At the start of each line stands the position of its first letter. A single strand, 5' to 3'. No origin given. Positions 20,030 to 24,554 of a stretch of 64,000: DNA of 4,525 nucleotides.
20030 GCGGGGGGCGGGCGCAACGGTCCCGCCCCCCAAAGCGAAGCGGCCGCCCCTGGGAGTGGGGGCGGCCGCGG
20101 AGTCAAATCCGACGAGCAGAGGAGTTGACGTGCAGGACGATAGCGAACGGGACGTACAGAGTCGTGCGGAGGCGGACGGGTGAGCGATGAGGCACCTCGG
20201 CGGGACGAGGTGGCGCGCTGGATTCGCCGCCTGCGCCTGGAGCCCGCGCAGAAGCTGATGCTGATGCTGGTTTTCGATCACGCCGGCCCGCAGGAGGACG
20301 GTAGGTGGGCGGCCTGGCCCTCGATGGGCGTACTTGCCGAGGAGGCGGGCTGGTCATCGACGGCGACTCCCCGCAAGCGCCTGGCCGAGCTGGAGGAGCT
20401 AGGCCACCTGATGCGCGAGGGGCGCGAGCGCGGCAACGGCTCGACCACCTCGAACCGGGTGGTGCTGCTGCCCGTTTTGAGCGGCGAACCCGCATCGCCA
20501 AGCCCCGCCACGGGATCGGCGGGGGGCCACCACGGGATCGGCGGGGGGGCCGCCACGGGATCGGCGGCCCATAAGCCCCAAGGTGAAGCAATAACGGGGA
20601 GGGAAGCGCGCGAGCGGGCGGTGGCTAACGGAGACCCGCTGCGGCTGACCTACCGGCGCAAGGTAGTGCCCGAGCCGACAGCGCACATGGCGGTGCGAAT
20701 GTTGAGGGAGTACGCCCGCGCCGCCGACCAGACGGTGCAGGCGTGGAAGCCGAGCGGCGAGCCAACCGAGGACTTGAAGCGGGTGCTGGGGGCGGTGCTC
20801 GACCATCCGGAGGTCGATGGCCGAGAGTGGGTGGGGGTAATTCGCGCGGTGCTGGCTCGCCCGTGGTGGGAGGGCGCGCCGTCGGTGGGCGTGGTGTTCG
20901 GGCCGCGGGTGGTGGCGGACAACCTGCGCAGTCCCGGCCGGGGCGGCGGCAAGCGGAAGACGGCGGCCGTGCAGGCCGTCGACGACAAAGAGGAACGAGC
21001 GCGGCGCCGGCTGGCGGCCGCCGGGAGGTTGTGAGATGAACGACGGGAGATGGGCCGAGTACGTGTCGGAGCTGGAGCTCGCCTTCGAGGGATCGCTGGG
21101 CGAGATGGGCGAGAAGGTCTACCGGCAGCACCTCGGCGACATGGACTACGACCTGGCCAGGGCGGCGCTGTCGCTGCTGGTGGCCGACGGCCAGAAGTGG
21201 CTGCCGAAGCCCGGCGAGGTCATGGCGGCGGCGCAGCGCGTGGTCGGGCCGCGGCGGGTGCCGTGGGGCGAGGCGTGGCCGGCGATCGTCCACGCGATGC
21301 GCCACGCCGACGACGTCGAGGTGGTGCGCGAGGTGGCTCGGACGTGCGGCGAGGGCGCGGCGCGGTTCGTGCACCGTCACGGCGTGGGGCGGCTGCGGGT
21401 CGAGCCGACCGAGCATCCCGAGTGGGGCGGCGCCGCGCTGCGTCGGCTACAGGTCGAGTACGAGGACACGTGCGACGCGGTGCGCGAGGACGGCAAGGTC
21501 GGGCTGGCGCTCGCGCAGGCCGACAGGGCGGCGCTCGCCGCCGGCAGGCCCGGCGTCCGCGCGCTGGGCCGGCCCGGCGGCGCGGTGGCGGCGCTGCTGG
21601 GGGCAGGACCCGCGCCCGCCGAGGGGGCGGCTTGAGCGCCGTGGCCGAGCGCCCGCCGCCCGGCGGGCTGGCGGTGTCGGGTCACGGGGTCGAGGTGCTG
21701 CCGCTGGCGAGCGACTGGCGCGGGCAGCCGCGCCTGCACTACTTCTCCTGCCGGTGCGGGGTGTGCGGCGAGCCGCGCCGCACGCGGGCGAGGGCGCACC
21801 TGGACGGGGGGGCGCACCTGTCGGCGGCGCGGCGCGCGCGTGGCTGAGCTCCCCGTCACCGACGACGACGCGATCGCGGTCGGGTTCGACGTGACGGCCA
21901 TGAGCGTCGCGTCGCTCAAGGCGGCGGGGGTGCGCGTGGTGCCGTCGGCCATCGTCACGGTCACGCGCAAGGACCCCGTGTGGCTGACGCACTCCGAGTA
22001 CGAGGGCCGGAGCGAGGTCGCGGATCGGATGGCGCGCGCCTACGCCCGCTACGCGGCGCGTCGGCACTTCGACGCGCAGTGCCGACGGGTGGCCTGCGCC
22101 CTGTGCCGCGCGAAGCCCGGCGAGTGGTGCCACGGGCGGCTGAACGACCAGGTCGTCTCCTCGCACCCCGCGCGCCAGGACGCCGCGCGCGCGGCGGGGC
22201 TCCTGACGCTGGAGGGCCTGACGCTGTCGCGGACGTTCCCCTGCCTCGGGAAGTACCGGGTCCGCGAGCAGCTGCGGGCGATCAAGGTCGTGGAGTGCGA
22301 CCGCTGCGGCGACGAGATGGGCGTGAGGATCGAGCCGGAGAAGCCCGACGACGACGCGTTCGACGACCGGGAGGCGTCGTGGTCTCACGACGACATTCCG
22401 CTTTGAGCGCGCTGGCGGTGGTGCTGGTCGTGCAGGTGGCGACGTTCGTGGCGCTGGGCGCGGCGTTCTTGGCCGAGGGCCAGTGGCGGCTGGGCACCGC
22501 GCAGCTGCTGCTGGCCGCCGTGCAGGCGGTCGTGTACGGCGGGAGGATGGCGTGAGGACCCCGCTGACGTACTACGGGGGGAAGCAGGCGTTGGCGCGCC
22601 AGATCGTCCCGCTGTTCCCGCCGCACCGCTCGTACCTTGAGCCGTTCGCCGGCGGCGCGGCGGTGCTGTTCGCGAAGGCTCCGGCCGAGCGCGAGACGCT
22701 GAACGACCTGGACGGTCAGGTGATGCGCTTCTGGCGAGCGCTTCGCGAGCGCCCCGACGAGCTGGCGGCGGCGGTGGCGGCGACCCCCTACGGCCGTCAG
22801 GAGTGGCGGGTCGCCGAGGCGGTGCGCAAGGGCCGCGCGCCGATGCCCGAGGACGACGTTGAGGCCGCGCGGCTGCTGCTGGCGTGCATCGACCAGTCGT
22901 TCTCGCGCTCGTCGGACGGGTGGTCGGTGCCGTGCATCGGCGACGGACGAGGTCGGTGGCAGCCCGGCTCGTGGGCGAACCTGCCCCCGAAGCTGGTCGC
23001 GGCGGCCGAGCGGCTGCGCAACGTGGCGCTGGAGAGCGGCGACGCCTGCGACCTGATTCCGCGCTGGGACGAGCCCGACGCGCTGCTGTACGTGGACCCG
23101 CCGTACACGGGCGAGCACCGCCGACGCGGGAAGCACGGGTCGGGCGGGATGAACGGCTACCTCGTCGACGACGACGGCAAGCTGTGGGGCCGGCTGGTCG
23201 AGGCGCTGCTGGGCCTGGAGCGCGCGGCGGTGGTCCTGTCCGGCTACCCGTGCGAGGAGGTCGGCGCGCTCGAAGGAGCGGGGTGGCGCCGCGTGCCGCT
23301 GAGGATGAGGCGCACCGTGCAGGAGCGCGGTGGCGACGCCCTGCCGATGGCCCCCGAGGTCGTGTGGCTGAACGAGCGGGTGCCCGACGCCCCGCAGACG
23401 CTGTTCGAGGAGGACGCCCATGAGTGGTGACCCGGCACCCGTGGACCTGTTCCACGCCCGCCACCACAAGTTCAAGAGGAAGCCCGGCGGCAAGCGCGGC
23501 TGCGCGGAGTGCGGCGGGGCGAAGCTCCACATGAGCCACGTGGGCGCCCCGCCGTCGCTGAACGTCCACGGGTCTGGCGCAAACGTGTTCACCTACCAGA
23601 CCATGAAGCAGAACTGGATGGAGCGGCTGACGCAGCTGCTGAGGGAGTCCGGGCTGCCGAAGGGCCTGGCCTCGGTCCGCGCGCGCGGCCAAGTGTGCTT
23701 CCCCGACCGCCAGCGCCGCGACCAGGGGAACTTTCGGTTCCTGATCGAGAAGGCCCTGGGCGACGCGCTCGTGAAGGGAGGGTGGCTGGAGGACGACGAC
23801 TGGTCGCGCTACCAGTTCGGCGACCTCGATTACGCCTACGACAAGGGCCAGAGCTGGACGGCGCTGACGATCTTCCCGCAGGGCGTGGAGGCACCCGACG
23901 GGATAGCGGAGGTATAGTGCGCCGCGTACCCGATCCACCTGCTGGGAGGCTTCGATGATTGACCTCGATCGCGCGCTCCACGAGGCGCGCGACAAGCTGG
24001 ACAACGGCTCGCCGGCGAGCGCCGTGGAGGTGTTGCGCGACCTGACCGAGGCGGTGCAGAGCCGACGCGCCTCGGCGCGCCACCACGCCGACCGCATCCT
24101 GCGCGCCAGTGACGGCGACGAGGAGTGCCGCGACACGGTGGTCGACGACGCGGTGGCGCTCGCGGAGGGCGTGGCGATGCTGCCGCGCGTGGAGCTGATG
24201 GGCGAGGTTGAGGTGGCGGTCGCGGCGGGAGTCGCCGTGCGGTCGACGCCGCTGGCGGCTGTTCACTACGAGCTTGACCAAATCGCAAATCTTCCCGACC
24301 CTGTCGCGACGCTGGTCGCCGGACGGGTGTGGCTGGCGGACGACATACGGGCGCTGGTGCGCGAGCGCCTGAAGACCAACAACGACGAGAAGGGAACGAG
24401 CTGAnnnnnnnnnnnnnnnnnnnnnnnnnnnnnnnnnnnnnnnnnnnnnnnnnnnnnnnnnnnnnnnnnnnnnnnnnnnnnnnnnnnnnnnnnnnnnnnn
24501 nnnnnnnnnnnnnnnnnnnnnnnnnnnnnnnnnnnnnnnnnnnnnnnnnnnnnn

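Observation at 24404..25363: Ku-like end-binding protein with a large low-complexity insertion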

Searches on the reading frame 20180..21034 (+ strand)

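Call 14: search_protein_families(library=pfam, proteins=[window:20180-21034:+], max_evalue=0.01)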
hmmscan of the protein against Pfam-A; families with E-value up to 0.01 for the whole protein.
window:20180-21034:+ (284 aa): 1 family
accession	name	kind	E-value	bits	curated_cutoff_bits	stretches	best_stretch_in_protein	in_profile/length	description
PF13730.12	HTH_36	-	1.2e-06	28.7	25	1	19-77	2-55/55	Helix-turn-helix domain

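Call 81: search_protein_families(library=phrogs, proteins=[window:20180-21031:+], max_evalue=0.001)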
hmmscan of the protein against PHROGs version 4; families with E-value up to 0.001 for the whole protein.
window:20180-21031:+ (284 aa): 6 families
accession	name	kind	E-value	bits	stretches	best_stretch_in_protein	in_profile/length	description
phrog_270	-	DNA, RNA and nucleotide metabolism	8e-09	36.3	1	14-127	38-139/383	replication initiation protein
phrog_1032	-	DNA, RNA and nucleotide metabolism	4.8e-06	27.8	1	13-136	7-128/281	replication initiation protein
phrog_4617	-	DNA, RNA and nucleotide metabolism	1.1e-05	26.1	1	20-131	14-118/223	replication initiation protein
phrog_391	-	DNA, RNA and nucleotide metabolism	1.3e-05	26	1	19-130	14-123/298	replication initiation O-like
phrog_678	-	DNA, RNA and nucleotide metabolism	2.9e-05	24.8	1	20-102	72-145/346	replication initiation O-like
phrog_428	-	DNA, RNA and nucleotide metabolism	0.00012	22.3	1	16-91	99-171/455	replication initiation protein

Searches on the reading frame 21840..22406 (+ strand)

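Call 14: search_protein_families(library=pfam, proteins=[window:21840-22406:+], max_evalue=0.01)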
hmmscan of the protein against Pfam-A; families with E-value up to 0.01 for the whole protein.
window:21840-22406:+ (188 aa): 1 family
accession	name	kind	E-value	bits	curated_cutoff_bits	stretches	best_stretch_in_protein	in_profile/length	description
PF24623.2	Phage_zn_bind_8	-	3.4e-06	27.1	24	1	70-119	6-48/57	Putative DNA-binding phage zinc finger domain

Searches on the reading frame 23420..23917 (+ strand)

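Call 14: search_protein_families(library=pfam, proteins=[window:23420-23917:+], max_evalue=0.01)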
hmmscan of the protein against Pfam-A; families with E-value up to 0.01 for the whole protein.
window:23420-23917:+ (165 aa): 0 families

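Call 22: search_protein_families(library=phrogs, proteins=[window:23420-23917:+], max_evalue=0.001)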
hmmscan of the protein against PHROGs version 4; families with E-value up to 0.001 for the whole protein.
window:23420-23917:+ (165 aa): 3 families
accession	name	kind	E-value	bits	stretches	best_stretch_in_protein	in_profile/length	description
phrog_34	-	DNA, RNA and nucleotide metabolism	8.1e-09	36.5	1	44-128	82-168/259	RusA-like Holliday junction resolvase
phrog_1682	-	DNA, RNA and nucleotide metabolism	6.1e-06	26.8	1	56-142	51-133/387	RusA-like Holliday junction resolvase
phrog_1532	-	unknown function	0.00032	21.4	1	86-127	10-47/80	-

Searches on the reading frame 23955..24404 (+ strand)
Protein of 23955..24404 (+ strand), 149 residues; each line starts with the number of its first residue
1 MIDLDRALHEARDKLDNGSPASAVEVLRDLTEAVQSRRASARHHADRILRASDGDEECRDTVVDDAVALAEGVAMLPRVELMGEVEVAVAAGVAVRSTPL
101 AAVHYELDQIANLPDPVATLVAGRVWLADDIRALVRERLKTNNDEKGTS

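Call 14: search_protein_families(library=pfam, proteins=[window:23955-24404:+], max_evalue=0.01)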
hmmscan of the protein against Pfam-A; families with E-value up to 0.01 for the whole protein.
window:23955-24404:+ (149 aa): 0 families

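Call 22: search_protein_families(library=phrogs, proteins=[window:23955-24404:+], max_evalue=0.001)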
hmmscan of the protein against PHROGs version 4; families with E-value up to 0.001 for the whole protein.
window:23955-24404:+ (149 aa): 0 families
